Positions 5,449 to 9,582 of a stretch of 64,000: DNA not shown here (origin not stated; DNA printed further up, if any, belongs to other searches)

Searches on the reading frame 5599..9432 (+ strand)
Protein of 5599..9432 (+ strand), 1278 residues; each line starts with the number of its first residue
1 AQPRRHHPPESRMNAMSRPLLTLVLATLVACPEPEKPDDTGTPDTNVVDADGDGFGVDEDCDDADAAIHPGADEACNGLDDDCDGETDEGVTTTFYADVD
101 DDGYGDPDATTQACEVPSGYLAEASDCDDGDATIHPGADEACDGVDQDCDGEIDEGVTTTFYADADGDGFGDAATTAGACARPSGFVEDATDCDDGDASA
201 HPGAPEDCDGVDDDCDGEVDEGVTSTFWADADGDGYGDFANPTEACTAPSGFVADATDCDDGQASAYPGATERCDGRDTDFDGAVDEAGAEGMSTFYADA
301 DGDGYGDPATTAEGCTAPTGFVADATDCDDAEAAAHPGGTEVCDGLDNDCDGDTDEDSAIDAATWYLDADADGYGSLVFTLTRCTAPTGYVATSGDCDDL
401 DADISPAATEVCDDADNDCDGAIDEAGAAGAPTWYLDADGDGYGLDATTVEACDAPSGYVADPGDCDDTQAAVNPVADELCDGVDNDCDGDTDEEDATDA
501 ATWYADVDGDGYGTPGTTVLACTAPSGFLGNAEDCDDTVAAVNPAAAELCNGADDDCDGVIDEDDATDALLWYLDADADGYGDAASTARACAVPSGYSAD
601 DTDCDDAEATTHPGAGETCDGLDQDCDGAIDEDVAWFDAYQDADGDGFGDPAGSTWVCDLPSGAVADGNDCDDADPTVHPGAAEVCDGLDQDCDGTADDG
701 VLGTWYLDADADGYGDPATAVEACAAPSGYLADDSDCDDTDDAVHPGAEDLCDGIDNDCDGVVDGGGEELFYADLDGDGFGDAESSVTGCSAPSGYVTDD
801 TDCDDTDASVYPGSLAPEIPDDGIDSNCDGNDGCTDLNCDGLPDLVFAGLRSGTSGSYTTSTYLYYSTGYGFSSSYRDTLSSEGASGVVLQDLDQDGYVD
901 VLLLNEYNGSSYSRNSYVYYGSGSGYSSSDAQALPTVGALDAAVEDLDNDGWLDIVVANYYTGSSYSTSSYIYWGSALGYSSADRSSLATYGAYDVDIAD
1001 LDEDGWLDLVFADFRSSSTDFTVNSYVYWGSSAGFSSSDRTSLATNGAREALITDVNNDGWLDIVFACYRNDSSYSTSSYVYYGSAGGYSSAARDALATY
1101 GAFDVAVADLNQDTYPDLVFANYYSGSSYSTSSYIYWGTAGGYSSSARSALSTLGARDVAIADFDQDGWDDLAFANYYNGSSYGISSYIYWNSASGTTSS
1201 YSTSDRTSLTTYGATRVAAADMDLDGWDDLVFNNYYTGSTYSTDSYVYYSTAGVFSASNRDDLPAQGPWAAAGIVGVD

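Call 84: search_protein_families(library=pfam, proteins=[window:5599-9432:+], max_evalue=0.001)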
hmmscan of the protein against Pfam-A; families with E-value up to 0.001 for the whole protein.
window:5599-9432:+ (1278 aa): 3 families
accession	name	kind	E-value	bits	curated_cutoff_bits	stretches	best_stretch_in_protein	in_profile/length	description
PF11617.13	Cu-binding_MopE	-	5.3e-115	375.6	27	12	670-699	1-30/30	Putative metal-binding motif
PF13517.12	FG-GAP_3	-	6.6e-35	120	26.9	6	1163-1231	1-60/61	FG-GAP-like repeat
PF01839.29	FG-GAP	-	1.3e-05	25.4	22.1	0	1105-1136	5-37/37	FG-GAP repeat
